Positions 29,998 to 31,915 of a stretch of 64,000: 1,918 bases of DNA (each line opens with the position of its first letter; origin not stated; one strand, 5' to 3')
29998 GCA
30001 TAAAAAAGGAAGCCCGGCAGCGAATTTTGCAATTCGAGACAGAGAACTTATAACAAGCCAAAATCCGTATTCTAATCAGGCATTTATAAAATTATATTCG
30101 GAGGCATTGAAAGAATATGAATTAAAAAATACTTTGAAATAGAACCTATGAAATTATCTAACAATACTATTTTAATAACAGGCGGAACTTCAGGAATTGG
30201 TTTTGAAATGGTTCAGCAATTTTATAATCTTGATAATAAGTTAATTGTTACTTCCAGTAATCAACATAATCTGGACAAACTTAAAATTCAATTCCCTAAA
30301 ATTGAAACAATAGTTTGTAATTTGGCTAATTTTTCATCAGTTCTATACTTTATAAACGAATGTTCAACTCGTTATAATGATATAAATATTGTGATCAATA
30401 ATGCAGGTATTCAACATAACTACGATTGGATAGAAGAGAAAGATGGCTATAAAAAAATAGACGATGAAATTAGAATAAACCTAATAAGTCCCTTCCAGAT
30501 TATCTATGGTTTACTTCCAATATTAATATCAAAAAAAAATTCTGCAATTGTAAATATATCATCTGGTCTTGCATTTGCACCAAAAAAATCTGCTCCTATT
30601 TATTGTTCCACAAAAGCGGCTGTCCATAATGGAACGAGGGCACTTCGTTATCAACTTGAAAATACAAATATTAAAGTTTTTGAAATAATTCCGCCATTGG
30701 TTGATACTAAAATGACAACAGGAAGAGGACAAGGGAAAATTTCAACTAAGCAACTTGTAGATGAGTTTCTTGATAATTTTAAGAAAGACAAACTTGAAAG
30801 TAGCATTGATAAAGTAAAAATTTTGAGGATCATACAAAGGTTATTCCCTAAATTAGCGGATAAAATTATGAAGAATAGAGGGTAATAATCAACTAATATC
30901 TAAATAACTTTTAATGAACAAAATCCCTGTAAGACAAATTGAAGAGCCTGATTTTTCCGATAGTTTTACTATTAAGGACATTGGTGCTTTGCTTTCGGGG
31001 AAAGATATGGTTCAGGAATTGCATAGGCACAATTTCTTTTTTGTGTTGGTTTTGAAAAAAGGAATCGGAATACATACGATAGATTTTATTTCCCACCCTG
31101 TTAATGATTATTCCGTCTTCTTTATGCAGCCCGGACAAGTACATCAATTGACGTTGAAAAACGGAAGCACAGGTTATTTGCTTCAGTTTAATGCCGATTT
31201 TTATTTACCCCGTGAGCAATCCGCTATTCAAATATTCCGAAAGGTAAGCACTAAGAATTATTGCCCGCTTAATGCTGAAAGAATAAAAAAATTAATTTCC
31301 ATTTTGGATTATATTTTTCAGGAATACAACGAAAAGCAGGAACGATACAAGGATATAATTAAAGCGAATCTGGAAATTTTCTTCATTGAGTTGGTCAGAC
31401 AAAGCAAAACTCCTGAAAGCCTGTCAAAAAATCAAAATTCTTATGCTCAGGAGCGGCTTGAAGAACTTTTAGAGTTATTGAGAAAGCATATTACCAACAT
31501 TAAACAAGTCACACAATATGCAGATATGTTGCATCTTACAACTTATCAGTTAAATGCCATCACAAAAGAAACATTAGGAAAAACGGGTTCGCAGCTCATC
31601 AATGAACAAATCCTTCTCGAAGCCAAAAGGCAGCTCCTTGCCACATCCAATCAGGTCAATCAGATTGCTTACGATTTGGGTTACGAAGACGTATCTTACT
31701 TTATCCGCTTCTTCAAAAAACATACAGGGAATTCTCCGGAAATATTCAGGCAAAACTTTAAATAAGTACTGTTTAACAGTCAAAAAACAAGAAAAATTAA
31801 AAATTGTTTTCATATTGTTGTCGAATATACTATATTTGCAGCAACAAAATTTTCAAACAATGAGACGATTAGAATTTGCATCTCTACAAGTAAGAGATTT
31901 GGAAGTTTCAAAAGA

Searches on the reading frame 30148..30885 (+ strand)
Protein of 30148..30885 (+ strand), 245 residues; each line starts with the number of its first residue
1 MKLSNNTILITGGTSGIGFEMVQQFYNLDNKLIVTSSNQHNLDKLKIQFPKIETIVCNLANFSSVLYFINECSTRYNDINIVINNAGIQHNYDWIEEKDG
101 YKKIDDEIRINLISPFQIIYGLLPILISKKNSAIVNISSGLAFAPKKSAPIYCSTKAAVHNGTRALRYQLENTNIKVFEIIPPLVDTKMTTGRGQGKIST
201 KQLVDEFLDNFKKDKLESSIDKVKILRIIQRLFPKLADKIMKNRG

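Call 7: search_protein_families(library=pfam, proteins=[window:30148-30885:+], max_evalue=0.01)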
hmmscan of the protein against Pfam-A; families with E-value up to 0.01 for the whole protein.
window:30148-30885:+ (245 aa): 5 families
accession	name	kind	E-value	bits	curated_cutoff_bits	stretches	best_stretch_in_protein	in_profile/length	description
PF00106.31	adh_short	-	2.4e-38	132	26.6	1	7-193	2-190/195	short chain dehydrogenase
PF13561.12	adh_short_C2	-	1.9e-21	77.1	27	1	15-195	6-186/236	Enoyl-(Acyl carrier protein) reductase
PF23441.1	SDR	-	2.8e-08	33.9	27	1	2-190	4-199/258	SDR-like rossmann domain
PF08659.16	KR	-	3.3e-05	24.3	22.6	1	7-90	2-93/180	KR domain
PF01370.27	Epimerase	-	0.0078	16.1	20.9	1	8-144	1-120/240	NAD dependent epimerase/dehydratase family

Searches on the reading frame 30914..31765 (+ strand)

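Call 7: search_protein_families(library=pfam, proteins=[window:30914-31765:+], max_evalue=0.01)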
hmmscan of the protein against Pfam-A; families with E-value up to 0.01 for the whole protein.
window:30914-31765:+ (283 aa): 3 families
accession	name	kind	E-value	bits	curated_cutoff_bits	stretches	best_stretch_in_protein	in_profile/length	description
PF12833.13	HTH_18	-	2.6e-21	76.1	33.6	1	202-280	1-79/80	Helix-turn-helix domain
PF00165.29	HTH_AraC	-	4e-08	33.6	26.6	1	243-275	6-37/42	Bacterial regulatory helix-turn-helix proteins, AraC family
PF02311.25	AraC_binding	-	0.00082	19.5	21.1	1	36-97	18-81/135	AraC-like ligand binding domain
